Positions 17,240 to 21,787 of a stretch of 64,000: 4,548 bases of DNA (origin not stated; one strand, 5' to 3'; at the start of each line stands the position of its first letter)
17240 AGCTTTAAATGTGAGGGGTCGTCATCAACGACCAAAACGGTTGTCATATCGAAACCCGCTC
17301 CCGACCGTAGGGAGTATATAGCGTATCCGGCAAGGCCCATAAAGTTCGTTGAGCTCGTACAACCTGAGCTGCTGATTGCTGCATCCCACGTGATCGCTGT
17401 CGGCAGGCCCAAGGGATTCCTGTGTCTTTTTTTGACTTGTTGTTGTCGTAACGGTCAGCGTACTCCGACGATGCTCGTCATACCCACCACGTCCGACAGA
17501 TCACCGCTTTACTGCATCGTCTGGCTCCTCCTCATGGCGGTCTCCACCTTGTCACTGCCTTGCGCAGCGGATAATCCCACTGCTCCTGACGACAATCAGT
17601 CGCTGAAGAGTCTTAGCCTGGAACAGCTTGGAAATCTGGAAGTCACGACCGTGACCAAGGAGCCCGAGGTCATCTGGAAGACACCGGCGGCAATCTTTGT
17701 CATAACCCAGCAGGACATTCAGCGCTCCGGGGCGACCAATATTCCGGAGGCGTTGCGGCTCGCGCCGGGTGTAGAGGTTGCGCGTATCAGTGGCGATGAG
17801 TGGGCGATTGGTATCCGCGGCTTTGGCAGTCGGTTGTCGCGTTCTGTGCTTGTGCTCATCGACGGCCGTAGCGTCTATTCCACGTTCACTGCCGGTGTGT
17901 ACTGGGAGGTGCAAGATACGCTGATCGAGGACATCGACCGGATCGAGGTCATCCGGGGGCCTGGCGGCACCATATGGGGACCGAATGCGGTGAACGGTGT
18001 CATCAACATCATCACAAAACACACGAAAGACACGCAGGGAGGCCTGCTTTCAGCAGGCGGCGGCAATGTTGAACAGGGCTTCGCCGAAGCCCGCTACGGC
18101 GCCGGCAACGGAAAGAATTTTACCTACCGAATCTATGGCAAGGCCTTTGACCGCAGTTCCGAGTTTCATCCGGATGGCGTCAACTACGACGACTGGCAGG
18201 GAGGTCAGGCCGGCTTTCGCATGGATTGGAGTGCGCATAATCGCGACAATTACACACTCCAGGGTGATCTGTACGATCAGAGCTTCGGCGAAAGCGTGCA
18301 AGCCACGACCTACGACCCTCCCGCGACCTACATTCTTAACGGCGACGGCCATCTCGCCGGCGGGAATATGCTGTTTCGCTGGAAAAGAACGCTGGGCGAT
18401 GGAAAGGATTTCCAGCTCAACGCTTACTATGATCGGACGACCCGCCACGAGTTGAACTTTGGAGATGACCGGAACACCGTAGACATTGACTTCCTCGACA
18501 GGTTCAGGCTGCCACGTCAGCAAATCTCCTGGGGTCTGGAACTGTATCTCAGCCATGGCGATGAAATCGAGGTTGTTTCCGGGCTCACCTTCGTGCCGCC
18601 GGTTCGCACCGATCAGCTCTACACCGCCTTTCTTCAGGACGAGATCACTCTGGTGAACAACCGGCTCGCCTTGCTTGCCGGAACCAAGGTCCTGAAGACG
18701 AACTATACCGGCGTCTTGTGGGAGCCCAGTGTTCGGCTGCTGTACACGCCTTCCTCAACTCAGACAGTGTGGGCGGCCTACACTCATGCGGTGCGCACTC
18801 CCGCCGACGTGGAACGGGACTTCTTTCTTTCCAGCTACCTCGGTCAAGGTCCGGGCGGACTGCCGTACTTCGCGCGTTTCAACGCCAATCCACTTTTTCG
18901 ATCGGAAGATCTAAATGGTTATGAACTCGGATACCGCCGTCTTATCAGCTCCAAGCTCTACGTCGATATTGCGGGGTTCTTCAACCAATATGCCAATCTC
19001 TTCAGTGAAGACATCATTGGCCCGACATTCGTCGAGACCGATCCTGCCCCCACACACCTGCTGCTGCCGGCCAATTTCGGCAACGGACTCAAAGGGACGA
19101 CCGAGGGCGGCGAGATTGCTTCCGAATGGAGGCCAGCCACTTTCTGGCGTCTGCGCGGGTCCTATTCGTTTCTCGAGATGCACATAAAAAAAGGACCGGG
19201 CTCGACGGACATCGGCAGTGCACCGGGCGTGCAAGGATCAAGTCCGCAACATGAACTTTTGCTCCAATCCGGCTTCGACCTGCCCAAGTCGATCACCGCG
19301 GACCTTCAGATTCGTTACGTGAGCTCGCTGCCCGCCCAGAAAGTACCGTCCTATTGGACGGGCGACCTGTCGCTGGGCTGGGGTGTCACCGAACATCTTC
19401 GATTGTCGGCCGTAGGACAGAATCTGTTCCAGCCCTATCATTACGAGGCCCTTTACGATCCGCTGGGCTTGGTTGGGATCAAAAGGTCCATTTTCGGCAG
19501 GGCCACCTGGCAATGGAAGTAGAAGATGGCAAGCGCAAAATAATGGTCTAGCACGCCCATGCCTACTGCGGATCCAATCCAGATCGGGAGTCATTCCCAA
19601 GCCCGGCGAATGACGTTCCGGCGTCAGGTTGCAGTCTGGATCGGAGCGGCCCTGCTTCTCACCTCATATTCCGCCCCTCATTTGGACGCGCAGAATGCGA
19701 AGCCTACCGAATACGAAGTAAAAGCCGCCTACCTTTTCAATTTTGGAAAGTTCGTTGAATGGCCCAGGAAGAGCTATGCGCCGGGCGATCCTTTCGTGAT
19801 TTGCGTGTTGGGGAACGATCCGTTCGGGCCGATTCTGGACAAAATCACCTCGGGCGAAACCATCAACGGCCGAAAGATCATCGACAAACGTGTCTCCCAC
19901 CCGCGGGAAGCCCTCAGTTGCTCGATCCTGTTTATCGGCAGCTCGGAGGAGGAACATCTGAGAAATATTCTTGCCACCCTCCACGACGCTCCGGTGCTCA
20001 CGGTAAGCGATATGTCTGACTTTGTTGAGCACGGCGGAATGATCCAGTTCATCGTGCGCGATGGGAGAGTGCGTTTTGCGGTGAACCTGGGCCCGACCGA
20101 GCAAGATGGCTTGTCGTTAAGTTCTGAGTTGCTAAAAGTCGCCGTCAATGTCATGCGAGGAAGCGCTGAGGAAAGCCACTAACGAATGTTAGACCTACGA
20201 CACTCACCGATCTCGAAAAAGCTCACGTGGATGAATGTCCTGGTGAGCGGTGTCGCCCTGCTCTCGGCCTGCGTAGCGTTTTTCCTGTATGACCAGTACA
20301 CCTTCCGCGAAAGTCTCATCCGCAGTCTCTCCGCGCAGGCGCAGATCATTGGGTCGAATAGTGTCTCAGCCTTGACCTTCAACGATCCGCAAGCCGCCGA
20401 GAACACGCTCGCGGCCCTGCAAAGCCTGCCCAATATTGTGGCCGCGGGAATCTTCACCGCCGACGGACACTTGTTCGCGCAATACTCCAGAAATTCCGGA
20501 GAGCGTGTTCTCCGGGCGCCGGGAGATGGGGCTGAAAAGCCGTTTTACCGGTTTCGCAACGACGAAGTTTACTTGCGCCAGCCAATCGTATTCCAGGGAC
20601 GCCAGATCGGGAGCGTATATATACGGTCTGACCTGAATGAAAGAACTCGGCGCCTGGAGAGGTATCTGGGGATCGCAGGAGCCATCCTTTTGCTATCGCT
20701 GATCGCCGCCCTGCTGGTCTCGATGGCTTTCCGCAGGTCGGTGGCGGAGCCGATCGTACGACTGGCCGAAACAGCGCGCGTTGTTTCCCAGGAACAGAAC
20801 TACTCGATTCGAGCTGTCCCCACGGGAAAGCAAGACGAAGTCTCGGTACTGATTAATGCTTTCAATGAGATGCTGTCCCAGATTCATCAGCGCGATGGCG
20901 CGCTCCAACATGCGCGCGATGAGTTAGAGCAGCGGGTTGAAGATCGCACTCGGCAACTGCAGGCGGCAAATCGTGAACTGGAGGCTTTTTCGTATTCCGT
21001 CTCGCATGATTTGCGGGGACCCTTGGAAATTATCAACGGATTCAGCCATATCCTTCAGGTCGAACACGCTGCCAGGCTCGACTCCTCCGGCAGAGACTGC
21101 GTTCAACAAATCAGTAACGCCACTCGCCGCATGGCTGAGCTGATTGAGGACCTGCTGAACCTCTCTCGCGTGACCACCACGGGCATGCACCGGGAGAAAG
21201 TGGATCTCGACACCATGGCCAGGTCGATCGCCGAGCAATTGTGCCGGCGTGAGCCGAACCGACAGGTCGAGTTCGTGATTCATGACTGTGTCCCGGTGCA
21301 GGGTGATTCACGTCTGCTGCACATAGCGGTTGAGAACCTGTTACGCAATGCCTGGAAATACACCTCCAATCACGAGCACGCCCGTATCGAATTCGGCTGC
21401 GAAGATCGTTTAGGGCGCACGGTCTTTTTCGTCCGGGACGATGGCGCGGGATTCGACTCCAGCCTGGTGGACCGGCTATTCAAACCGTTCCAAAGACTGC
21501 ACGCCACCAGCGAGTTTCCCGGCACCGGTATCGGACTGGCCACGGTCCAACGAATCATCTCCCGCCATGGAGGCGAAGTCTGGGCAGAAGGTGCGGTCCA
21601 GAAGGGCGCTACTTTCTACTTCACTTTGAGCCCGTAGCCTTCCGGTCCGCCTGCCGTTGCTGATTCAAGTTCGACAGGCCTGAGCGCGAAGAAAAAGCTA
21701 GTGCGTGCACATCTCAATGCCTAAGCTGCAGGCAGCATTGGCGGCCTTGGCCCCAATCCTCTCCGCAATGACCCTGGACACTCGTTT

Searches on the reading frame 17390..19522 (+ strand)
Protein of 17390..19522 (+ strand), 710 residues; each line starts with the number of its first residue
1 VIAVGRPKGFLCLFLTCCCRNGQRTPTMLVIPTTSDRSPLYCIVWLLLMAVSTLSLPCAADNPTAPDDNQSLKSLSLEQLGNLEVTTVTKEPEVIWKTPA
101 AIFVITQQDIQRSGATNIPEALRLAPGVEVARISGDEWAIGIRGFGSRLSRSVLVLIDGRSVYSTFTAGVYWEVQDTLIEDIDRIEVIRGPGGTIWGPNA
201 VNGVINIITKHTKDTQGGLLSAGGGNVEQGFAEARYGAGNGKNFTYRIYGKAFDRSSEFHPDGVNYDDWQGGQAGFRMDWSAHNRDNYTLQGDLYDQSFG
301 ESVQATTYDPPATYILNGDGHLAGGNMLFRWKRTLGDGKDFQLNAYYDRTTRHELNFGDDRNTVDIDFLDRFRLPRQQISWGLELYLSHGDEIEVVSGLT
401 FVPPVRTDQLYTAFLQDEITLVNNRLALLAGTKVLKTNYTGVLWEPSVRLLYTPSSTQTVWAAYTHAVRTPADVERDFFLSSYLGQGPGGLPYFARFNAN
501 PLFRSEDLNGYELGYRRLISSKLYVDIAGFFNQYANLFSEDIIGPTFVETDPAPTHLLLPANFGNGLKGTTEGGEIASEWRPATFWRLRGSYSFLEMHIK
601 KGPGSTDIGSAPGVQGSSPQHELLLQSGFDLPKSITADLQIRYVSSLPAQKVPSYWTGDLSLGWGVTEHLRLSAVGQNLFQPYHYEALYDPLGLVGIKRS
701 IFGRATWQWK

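Call 46: search_protein_families(library=pfam, proteins=[window:17390-19522:+], max_evalue=0.001)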
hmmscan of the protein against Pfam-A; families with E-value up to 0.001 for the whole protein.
window:17390-19522:+ (710 aa): 2 families
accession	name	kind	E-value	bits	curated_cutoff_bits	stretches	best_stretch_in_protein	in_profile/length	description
PF07715.20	Plug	-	6.5e-23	81.7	23.9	1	97-204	4-107/107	TonB-dependent Receptor Plug Domain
PF00593.30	TonB_dep_Rec_b-barrel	-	9.9e-23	82.1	27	1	234-679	22-436/436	TonB dependent receptor-like, beta-barrel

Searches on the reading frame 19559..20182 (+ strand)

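Call 46: search_protein_families(library=pfam, proteins=[window:19559-20182:+], max_evalue=0.001)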
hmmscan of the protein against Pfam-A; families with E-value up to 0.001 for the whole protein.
window:19559-20182:+ (207 aa): 1 family
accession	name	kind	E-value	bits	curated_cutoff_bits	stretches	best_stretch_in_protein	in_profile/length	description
PF13689.11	DUF4154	-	4.5e-44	150.5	24.9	1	52-195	1-142/143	YfiR/HmsC-like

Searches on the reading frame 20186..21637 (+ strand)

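Call 46: search_protein_families(library=pfam, proteins=[window:20186-21637:+], max_evalue=0.001)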
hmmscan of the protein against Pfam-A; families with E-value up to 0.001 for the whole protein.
window:20186-21637:+ (483 aa): 4 families
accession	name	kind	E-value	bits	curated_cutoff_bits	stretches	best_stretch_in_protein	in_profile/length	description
PF02518.31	HATPase_c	-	3.2e-22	79.5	26.4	1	373-481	1-107/111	Histidine kinase-, DNA gyrase B-, and HSP90-like ATPase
PF17152.10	CHASE8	-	2.6e-20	73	27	1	41-146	2-101/102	Periplasmic sensor domain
PF00512.31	HisKA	-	4.3e-12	46.4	26.9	1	266-330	3-64/66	His Kinase A (phospho-acceptor) domain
PF00672.30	HAMP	-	1.1e-06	29.2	25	1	182-235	2-53/53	HAMP domain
